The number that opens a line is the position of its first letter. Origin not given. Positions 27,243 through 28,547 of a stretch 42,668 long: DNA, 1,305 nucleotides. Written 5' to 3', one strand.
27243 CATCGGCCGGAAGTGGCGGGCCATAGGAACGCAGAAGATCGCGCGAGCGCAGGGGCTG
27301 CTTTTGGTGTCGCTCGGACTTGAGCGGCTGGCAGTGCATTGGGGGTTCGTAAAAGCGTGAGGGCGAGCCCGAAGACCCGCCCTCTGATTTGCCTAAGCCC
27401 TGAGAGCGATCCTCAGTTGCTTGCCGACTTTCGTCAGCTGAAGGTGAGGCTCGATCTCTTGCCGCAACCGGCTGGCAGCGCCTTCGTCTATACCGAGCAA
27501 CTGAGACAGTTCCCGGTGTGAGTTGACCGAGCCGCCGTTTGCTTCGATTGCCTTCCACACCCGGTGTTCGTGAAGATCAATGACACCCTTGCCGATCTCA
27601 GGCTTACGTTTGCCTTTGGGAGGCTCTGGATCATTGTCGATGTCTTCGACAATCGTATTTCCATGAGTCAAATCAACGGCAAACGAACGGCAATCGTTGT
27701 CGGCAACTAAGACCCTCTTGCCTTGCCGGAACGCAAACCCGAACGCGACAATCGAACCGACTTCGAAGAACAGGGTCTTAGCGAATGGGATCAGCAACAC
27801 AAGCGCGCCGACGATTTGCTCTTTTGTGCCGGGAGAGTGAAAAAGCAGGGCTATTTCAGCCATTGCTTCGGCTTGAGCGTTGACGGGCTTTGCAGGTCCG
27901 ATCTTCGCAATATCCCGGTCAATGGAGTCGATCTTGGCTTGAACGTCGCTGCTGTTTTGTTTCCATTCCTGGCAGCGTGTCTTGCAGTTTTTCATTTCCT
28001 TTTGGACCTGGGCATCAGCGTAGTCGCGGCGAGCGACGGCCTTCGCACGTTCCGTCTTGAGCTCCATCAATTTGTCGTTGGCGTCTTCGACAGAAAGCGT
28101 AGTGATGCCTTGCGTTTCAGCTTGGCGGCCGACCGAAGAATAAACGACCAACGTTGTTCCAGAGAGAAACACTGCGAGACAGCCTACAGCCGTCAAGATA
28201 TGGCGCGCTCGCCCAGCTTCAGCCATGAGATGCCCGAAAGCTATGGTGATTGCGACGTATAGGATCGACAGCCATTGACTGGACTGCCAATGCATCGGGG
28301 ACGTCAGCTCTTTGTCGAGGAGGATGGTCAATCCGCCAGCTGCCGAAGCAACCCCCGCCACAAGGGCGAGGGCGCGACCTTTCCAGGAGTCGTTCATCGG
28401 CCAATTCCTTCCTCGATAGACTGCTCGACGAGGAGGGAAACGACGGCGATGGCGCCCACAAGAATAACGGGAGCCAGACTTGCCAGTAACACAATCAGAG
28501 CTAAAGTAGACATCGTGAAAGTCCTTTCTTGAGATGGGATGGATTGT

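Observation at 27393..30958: Self-regulated divergent membrane module: two distantly similar 3TM/coiled-coil/TM proteins, three micro-peptides and an AT-hook/RHH regulator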

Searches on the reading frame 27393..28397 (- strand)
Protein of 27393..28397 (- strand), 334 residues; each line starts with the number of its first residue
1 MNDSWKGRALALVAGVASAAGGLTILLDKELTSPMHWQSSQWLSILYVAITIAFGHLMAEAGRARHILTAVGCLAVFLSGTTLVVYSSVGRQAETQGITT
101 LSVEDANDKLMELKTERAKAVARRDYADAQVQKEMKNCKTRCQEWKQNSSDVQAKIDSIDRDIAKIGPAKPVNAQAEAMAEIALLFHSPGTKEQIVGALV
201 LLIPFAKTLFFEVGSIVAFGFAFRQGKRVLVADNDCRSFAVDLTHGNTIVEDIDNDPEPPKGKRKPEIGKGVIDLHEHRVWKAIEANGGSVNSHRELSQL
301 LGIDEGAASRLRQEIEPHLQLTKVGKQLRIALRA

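Call 4: search_protein_families(library=pfam, proteins=[window:27393-28397:-], max_evalue=0.1)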
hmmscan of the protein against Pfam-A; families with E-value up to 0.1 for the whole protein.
window:27393-28397:- (334 aa): 0 families

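Call 6: search_protein_families(library=phrogs, proteins=[window:27393-28397:-], max_evalue=0.1)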
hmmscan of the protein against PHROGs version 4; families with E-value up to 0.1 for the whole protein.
window:27393-28397:- (334 aa): 1 family
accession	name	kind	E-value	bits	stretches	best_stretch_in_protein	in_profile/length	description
phrog_24307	-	unknown function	0.076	14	0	63-148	6-87/136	-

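Call 11: find_homologous_proteins(query=window:27393-28397:-, max_evalue=0.001)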
Query window:27393-28397:- (334 aa): 173 proteins with E <= 0.001 among 8000 candidates; the best 120 are listed.
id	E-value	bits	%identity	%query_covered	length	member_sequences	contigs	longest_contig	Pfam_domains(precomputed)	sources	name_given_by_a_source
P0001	1.1e-216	736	100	100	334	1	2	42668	-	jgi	jgi:hypothetical protein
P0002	1.9e-157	541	74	100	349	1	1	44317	-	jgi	jgi:hypothetical protein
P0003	3.8e-154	531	73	100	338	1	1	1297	-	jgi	jgi:hypothetical protein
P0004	1.8e-151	522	74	100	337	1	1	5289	-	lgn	-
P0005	1.0e-142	493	70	100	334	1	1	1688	-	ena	-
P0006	5.9e-130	451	64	100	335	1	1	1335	-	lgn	-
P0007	2.0e-127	443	62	100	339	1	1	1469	-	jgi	jgi:hypothetical protein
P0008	9.4e-126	437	65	100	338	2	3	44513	-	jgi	jgi:hypothetical protein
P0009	9.5e-122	424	63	100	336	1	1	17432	-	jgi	jgi:hypothetical protein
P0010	1.2e-121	424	64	100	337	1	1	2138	-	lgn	-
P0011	3.7e-121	422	63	100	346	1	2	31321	-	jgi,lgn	-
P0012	3.3e-120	419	63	100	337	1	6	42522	-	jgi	jgi:hypothetical protein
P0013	6.7e-119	415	63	100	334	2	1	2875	-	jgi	jgi:hypothetical protein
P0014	2.1e-118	413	62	100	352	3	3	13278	-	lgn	-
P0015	3.6e-117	409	61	100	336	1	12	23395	-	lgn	-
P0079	2.1e-94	334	51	100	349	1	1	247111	-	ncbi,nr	ncbi:MAG: hypothetical protein JSR99_08210 [Proteobacteria bacterium]|nr:hypothetical protein [Pseud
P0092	6.3e-89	316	57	83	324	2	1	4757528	-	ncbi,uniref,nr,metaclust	ncbi:hypothetical protein [Hyphomicrobium sp. MC1]|uniref:hypothetical protein n=1 Tax=Hyphomicrobiu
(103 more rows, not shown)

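Call 16: search_solved_structures(query=A1, max_evalue=10)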
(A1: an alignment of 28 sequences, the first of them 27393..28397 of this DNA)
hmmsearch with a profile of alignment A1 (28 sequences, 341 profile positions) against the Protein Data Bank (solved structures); distinct sequences matched with E-value up to 10: 5.
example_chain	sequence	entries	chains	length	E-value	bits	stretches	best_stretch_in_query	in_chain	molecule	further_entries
4ham_A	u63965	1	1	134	0.04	16.2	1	273-338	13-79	Lmo2241 protein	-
8zal_J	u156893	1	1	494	0.33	13.2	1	14-59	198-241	Multidrug export protein EmrB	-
8zar_J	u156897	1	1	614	0.4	12.9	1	14-59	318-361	Multidrug export protein EmrB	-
9evh_A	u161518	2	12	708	1.7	10.8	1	252-308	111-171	Large T antigen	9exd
7qoa_A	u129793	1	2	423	8.2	8.6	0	19-90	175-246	Cytosine permease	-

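Call 20: search_protein_families(library=padloc, proteins=[window:27393-28397:-], max_evalue=0.1)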
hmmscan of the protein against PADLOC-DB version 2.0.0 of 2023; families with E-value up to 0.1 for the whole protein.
window:27393-28397:- (334 aa): 0 families

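Call 21: search_protein_families(library=ncbifam, proteins=[window:27393-28397:-], max_evalue=0.1)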
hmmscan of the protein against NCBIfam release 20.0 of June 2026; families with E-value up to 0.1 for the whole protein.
window:27393-28397:- (334 aa): 2 families
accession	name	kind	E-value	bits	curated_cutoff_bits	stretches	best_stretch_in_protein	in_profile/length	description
TIGR03545.1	TIGR03545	subfamily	0.033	12.7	173.35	1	102-169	192-259/556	TIGR03545 family protein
NF041670.1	GvpQ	equivalog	0.079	13.2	100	0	102-161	46-106/137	gas vesicle protein GvpQ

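Call 22: find_encoding_contigs(protein=P0001, flank=10000, max_places=3)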
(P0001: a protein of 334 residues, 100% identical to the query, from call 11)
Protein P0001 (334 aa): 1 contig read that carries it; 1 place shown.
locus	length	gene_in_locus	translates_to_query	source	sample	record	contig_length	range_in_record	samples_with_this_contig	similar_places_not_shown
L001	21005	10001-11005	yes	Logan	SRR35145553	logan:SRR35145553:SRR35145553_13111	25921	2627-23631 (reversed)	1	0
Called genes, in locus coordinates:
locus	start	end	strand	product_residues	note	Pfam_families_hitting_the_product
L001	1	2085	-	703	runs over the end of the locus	PF16510:P22_portal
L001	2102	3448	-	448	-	PF03237:Terminase_6N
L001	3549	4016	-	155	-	PF03592:Terminase_2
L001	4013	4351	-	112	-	-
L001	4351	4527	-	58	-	-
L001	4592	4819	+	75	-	-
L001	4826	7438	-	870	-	PF12708:Pect-lyase_RHGA_epim (weak)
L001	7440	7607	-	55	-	-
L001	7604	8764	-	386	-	-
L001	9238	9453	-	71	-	-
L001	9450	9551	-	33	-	-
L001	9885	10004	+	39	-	-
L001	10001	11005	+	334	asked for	-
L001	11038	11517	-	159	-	-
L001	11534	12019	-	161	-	PF18907:DUF5662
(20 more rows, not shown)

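Call 23: find_encoding_contigs(protein=P0008, flank=10000, max_places=3)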
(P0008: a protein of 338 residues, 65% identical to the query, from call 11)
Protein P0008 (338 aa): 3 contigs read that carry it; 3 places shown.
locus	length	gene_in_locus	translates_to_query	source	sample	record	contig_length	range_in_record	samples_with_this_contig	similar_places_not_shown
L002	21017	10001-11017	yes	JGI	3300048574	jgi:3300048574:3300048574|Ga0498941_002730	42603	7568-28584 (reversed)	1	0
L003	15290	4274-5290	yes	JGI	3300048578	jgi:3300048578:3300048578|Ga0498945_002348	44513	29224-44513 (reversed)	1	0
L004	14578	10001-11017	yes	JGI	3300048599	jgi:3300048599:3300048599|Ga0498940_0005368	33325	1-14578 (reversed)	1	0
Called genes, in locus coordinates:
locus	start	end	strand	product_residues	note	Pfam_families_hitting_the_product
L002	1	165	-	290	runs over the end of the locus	-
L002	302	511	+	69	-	-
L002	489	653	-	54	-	-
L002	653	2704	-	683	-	PF16510:P22_portal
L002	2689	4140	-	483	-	PF03237:Terminase_6N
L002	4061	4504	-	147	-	PF03592:Terminase_2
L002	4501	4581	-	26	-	-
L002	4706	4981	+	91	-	-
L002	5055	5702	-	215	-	PF00132:Hexapep (faint)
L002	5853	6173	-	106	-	-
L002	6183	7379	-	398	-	-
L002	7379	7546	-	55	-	-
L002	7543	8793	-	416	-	-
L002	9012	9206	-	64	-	-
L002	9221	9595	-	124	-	-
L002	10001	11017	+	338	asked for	-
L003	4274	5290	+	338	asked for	-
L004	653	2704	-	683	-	PF16510:P22_portal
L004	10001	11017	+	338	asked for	-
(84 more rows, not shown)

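Call 25: predict_structure(alignment_id=A1)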
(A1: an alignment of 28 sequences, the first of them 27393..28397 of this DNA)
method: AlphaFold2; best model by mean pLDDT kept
length: 334 residues; sequences in the alignment: 28
mean_pLDDT: 64.5   pTM: 0.32
mean pLDDT of the five models: 64.5, 64.1, 62.6, 61.1, 57.9
residues with pLDDT >= 90: 0; 70-90: 143; 50-70: 129; < 50: 62
segments of 3 or more residues with pLDDT < 50: 1-3, 222-264, 269-272
pLDDT, mean of each block of 10 residues (from residue 1): 52 56 52 58 66 71 75 73 64 54 69 87 87 75 84 88 75 52 53 58 58 55 40 30 30 35 44 68 84 84 81 82 80 78
secondary structure, 60 per line:
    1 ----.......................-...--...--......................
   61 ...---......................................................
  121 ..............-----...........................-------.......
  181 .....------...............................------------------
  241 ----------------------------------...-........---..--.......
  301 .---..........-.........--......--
elements in order: H5-27 H39-63 H67-134 H140-166 H174-185 H192-222 H279-286 H294-301 H305-314 E319-324 E327-332

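Call 29: fold_search(model_id=the predicted structure, library=pdb)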
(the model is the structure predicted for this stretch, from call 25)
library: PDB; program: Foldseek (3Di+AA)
matches with E <= 10: 795; with E <= 0.001: 0
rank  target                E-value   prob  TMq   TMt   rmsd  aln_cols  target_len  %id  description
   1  2cmr_A                8.5e-02  0.54  0.15  0.23  29.5       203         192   14  Crystal structure of the HIV-1 neutralizing antibody D5 Fab bound to the gp41 inner-core mimetic 5-helix (released 2006-10-16)
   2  5trd_A                9.0e-02  1.00  0.15  0.23   3.2        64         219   20  Structure of RbkR (Riboflavin Kinase) from Thermoplasma acidophilum determined in complex with CTP and its cognate DNA (released 2016-11-23)
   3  2zkz_A                1.2e-01  1.00  0.16  0.55   2.6        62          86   14  Crystal structure of the transcriptional repressor PagR of Bacillus anthracis (released 2009-04-07)
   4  8dmo_A                1.7e-01  0.38  0.18  0.12  21.4       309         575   12  Structure of open, inward-facing MsbA from E. coli (released 2022-12-14)
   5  4rs8_B                1.7e-01  1.00  0.15  0.54   2.3        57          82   14  Apo structure of novel pNOB8 plasmid centromere binding protein (released 2015-09-16)
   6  8qoe_A                2.0e-01  0.44  0.18  0.11  24.5       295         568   14  Inward-facing conformation of the ABC transporter BmrA (released 2023-12-20)
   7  6pco_A                2.4e-01  1.00  0.16  0.36   2.7        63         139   11  Mechanism for regulation of DNA binding of Bordetella bronchiseptica BpsR by 6-hydroxynicotinic acid (released 2019-11-06)
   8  3mtt                  2.6e-01  0.63  0.19  0.32  12.8       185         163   10  Crystal structure of iSH2 domain of human p85beta, Northeast Structural Genomics Consortium Target HR5531C (released 2010-05-19)
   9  7ph2_A                2.6e-01  0.47  0.19  0.12  22.6       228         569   10  Nanodisc reconstituted MsbA in complex with nanobodies, spin-labeled at position A60C (released 2022-08-24)
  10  1smt_A                3.1e-01  1.00  0.16  0.49   2.0        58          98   19  SMTB REPRESSOR FROM SYNECHOCOCCUS PCC7942 (released 1997-12-03)
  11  5k5q_C                3.1e-01  0.99  0.15  0.48   8.9        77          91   12  Structure of AspA-DNA complex: novel centromere bindng protein-centromere complex (released 2016-06-01)
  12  3gw2                  3.2e-01  1.00  0.16  0.51   2.5        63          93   13  Crystal structure of possible transcriptional regulatory protein (fragment 1-100) from Mycobacterium bovis. Northeast St (released 2009-04-21)
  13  3cuo_A                3.2e-01  0.99  0.15  0.45   3.4        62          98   18  Crystal structure of the predicted DNA-binding transcriptional regulator from E. coli (released 2008-06-17)
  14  2hr3_A                3.4e-01  1.00  0.14  0.32   2.7        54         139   24  Crystal structure of putative transcriptional regulator protein from Pseudomonas aeruginosa PA01 at 2.4 A resolution (released 2006-09-19)
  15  5k5o_C                3.6e-01  0.99  0.15  0.49   3.5        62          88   11  Structure of AspA-26mer DNA complex (released 2016-06-15)
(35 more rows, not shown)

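Call 41: search_protein_representatives(alignment_id=A1)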
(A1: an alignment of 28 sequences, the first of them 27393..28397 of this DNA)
Query: 28 sequences, 341 profile positions. Proteins with E-value up to 0.001 (for the whole library): 681; up to 1e-10: 471; up to 1e-30: 166. The best 150 are listed.
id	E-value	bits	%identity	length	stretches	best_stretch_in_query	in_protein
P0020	3.7e-158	542.4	-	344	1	1-341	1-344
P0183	1.3e-138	478.2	-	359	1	5-340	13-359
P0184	1.2e-121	422.4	-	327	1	1-341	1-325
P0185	1.3e-120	419.0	-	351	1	3-258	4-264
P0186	1.7e-106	372.6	-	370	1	4-270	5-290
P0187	2.2e-104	365.6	-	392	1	3-235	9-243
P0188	2.9e-104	365.2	-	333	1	8-341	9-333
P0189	5.9e-102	357.6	-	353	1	8-341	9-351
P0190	2.8e-100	352.1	-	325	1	26-267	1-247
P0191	1.2e-99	350.1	-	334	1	6-339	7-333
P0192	8.9e-98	343.9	-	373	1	2-261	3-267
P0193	1.0e-94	333.8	-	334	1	8-341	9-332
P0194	2.6e-92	325.9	-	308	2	12-231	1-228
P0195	1.4e-88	313.7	-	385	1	2-232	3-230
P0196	1.4e-88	313.6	-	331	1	3-239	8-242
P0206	1.3e-77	277.5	-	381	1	3-227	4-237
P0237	2.4e-54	201.1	-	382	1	5-235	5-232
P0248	1.5e-51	191.9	-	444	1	6-268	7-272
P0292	3.9e-39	151.1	-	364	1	2-251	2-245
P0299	4.0e-38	147.7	-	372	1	4-340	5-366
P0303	6.3e-37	143.8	-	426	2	9-122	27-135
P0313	9.8e-35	136.6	-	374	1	17-341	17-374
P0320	2.8e-34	135.1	-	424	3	4-119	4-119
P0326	1.3e-33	132.9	-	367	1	3-340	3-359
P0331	3.7e-33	131.4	-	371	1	3-266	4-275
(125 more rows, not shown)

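Call 43: search_protein_families(library=pfam, alignment_id=A3, max_evalue=0.001)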
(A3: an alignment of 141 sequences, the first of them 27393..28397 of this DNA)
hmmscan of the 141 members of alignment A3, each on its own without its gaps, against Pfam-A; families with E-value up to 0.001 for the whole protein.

A. member 1, window:27393-28397:- (334 aa): 0 families

B. families by the number of members that match (of 141 scanned): 19 families
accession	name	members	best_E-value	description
PF12802.13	MarR_2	18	3.5e-10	MarR family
PF13384.12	HTH_23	11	4.3e-05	Homeodomain-like domain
PF01047.28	MarR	8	3.2e-08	MarR family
PF09339.16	HTH_IclR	6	2.1e-05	IclR helix-turn-helix domain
PF13518.12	HTH_28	4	3.9e-05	Helix-turn-helix domain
PF24034.1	DUF7343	3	1.7e-06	Domain of unknown function (DUF7343)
PF13545.12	HTH_Crp_2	3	0.00019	Crp-like helix-turn-helix domain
PF12840.13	HTH_20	2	4.2e-06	Helix-turn-helix domain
PF13412.12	HTH_24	2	2.2e-05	Winged helix-turn-helix DNA-binding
PF00392.27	GntR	2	9.7e-05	Bacterial regulatory proteins, gntR family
PF25213.1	HVO_A0261_N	2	0.00013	HVO_A0261 N-terminal domain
PF13730.12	HTH_36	2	0.00013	Helix-turn-helix domain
PF14362.11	DUF4407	2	0.00028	Domain of unknown function (DUF4407)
PF04218.19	CENP-B_N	2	0.00053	CENP-B N-terminal DNA-binding domain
PF01978.25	TrmB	1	1.1e-05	Sugar-specific transcriptional regulator TrmB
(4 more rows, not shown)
